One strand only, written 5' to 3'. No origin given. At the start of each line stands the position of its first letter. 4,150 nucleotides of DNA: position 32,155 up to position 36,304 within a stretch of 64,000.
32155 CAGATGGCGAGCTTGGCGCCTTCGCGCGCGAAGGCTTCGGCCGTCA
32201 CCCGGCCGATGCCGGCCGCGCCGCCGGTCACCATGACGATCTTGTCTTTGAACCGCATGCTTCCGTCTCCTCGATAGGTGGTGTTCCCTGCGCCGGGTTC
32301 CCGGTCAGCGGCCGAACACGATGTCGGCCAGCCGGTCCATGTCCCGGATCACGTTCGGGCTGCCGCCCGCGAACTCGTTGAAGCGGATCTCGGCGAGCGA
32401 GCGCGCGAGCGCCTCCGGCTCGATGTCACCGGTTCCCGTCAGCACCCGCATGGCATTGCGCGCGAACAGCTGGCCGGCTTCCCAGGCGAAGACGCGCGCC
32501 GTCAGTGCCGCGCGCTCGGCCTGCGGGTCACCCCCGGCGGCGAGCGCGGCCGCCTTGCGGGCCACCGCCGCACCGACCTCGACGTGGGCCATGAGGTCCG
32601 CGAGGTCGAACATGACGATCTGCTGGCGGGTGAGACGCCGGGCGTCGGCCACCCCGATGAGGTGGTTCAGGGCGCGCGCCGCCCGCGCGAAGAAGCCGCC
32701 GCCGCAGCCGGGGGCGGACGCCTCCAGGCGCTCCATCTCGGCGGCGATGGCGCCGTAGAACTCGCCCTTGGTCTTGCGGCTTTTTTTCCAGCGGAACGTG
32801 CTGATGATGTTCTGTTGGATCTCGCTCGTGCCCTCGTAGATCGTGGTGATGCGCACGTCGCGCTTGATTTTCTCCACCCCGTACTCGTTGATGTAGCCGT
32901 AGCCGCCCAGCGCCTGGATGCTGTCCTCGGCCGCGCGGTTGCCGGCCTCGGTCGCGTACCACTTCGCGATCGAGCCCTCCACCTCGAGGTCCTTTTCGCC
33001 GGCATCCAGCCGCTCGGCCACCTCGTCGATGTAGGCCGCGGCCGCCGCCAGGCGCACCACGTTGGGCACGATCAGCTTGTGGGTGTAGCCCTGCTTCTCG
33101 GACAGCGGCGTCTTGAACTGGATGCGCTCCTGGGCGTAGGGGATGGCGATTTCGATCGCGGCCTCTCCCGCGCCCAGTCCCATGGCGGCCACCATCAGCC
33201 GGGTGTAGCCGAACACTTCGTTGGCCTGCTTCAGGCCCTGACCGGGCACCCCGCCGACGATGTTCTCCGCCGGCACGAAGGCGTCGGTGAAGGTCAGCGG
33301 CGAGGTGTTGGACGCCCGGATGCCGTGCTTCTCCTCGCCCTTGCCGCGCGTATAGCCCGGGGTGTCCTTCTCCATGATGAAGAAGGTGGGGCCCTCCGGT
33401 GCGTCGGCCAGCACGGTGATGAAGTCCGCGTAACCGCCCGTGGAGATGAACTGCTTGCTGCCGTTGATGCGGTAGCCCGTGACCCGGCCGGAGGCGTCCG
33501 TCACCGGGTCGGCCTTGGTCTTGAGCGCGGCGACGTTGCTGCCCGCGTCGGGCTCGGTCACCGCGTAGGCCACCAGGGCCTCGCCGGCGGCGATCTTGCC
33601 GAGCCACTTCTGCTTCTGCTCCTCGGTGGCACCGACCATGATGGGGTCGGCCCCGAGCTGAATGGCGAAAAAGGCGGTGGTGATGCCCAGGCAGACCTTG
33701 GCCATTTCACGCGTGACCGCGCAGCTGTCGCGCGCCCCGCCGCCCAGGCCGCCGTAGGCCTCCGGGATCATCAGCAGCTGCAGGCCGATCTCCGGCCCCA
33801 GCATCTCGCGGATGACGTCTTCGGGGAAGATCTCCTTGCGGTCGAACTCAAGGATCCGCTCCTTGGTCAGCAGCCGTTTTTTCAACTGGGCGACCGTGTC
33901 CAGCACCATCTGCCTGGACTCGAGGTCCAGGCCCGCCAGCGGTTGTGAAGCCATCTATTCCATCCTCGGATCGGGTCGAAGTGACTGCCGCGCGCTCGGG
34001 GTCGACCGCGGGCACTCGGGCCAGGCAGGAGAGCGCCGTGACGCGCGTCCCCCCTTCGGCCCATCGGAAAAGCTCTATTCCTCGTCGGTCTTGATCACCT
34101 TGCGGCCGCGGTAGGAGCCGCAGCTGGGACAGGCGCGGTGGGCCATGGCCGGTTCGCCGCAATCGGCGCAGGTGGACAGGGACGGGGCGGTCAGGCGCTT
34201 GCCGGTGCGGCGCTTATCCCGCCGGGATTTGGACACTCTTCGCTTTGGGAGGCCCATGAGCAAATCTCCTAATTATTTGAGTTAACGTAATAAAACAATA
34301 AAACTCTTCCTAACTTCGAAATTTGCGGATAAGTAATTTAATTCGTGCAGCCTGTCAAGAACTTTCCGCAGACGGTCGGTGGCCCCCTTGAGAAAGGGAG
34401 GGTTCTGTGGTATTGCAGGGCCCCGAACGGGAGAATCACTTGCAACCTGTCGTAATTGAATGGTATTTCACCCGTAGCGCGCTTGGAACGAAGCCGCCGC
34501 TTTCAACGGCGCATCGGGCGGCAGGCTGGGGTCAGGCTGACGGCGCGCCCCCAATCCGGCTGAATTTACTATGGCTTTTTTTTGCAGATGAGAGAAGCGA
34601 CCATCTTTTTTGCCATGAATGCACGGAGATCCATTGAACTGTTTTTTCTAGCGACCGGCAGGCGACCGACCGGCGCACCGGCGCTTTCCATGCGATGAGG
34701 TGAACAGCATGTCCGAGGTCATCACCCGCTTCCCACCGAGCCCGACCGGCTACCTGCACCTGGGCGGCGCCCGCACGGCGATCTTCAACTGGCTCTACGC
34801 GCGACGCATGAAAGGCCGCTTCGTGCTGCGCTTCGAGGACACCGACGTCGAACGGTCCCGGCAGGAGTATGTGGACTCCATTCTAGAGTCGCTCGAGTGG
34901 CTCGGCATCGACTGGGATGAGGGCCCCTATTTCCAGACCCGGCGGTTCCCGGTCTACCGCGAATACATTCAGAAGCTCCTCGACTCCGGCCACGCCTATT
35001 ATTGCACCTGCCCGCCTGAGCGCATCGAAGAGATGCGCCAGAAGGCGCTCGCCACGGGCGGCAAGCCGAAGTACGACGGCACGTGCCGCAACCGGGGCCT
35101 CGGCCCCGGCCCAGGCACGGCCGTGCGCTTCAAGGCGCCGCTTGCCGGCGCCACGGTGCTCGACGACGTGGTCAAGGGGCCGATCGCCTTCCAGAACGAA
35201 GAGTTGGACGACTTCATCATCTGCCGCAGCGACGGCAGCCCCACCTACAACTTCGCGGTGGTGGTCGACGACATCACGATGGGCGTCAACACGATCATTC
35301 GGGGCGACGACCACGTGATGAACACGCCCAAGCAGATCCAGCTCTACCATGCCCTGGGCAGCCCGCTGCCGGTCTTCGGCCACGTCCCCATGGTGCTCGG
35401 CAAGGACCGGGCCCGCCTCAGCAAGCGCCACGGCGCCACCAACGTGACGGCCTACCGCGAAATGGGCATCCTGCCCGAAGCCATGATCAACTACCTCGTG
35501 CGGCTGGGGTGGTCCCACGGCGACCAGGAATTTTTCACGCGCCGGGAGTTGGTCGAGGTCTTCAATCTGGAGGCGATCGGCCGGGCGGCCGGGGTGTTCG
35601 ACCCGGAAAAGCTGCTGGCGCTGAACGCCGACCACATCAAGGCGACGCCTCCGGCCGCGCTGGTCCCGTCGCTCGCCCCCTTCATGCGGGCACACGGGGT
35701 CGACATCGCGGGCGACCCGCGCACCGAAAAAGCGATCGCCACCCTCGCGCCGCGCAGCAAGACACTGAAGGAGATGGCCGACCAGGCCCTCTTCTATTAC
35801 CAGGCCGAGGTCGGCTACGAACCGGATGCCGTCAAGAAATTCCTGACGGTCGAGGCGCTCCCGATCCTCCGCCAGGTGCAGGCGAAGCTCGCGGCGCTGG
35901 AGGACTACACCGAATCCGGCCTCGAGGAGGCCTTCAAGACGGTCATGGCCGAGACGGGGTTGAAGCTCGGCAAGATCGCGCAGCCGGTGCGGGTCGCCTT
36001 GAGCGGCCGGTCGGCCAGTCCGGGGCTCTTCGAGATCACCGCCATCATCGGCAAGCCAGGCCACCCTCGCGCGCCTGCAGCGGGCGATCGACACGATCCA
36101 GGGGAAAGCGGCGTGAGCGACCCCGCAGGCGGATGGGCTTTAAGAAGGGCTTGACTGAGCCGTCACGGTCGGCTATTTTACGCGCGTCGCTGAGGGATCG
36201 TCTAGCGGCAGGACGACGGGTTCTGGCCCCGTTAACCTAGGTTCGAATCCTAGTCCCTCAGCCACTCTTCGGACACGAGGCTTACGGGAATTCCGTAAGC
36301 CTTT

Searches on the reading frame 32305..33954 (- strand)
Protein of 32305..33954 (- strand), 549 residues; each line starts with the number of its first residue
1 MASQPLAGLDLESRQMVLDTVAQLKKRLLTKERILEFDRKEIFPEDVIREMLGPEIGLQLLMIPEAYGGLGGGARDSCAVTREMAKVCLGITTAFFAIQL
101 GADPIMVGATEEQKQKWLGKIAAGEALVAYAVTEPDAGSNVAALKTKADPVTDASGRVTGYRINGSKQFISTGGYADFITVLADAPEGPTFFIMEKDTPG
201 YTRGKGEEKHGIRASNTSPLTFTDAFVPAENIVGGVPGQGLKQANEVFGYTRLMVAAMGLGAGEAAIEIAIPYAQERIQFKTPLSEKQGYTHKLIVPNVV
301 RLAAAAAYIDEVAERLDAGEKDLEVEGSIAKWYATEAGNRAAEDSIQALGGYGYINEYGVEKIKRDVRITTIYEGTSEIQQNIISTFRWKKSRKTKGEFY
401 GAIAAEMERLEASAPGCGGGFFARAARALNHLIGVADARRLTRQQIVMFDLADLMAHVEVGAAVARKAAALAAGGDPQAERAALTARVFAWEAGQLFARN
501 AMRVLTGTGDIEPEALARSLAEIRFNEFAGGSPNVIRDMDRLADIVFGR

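Call 43: search_protein_families(library=pfam, proteins=[window:32305-33954:-], max_evalue=0.00001)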
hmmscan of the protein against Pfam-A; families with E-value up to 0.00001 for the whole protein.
window:32305-33954:- (549 aa): 5 families
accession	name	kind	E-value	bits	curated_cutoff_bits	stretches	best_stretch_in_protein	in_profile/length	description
PF00441.29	Acyl-CoA_dh_1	-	1.3e-47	162.1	22.4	2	238-385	1-146/150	Acyl-CoA dehydrogenase, C-terminal domain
PF02771.21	Acyl-CoA_dh_N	-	4.9e-22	78.9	22.9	1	13-125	3-113/113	Acyl-CoA dehydrogenase, N-terminal domain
PF02770.24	Acyl-CoA_dh_M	-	1.9e-19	70.1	33.3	1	129-224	1-96/97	Acyl-CoA dehydrogenase, middle domain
PF08028.16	Acyl-CoA_dh_2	-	1e-14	55.4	22.7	1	253-377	1-133/134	Acyl-CoA dehydrogenase, C-terminal domain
PF22924.1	ACOX_C_alpha1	-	1.2e-06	28.9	27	0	252-378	8-158/169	Acyl-CoA oxidase, C-alpha1 domain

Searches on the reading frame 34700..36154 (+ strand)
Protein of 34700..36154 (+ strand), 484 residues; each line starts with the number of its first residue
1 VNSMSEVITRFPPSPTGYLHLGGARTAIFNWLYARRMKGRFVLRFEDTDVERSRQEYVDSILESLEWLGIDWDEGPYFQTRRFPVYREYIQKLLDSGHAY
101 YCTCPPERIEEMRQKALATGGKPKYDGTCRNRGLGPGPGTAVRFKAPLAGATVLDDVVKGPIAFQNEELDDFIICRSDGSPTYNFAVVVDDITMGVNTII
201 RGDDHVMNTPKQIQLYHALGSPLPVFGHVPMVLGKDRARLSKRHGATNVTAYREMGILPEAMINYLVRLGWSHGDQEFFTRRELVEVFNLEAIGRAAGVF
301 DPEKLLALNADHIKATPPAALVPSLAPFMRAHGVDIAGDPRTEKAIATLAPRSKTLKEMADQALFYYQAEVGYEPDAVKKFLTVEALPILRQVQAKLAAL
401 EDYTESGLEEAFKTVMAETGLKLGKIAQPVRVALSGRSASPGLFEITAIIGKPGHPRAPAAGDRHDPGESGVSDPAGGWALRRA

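Call 43: search_protein_families(library=pfam, proteins=[window:34700-36154:+], max_evalue=0.00001)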
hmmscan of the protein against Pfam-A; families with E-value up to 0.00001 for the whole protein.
window:34700-36154:+ (484 aa): 2 families
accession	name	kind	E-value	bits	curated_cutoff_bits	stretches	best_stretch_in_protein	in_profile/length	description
PF00749.27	tRNA-synt_1c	-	1.6e-97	326.7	23.4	1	6-305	1-312/314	tRNA synthetases class I (E and Q), catalytic domain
PF19269.4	Anticodon_2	-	6.9e-32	111.2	23.6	1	325-452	6-130/141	Anticodon binding domain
